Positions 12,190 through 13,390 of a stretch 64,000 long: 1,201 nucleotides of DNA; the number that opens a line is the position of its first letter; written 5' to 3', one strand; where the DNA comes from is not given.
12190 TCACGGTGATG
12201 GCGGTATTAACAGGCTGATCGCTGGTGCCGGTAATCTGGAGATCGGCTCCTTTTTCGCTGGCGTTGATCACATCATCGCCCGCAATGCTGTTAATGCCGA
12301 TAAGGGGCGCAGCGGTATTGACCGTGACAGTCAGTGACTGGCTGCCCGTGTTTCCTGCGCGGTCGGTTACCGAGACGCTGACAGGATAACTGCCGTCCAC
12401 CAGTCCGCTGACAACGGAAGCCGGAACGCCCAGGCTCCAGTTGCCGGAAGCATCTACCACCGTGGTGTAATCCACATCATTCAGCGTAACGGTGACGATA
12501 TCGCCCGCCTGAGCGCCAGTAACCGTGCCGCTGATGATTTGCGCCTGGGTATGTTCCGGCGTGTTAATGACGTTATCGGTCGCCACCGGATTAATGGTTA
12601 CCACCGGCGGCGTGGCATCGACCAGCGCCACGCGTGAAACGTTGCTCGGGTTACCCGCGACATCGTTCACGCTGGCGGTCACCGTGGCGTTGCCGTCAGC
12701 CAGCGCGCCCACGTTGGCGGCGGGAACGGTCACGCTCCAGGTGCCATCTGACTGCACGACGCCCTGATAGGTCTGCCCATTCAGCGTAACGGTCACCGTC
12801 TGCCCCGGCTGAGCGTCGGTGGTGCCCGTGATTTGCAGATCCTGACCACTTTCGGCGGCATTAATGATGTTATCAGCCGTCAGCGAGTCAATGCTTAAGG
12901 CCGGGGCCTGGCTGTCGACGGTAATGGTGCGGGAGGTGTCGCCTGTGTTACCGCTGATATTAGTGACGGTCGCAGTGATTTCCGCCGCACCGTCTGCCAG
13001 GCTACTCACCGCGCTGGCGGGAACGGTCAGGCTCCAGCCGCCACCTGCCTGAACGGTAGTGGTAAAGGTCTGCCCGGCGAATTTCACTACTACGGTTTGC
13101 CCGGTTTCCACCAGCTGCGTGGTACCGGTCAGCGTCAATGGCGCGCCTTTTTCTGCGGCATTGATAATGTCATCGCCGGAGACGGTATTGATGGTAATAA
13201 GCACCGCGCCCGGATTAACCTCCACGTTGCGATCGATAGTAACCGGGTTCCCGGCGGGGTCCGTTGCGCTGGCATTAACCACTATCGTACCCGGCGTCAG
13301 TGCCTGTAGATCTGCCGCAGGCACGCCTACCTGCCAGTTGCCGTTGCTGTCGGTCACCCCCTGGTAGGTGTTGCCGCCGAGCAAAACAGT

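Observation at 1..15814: Single open frame of more than 5,270 codons for an Ig-repeat adhesin, truncated by the window edge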

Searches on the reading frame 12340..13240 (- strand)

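Call 29: search_solved_structures(query=window:12340-13240:-, max_evalue=0.01)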
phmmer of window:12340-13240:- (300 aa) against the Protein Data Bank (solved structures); distinct sequences matched with E-value up to 0.01: 4.
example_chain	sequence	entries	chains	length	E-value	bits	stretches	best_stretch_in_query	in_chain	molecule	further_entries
4p99_A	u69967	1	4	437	1.4e-61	211.8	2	12-298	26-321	MpAFP_RII tetra-tandemer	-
5irb_A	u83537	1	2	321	9.7e-32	113.9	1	10-298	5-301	RTX-adhesin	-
4kdv_A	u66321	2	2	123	5.4e-10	42.6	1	12-103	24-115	Antifreeze protein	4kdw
6xi3_AAA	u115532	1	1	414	3.9e-07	33.3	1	107-298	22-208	Large adhesion protein (Lap) involved in biofilm formation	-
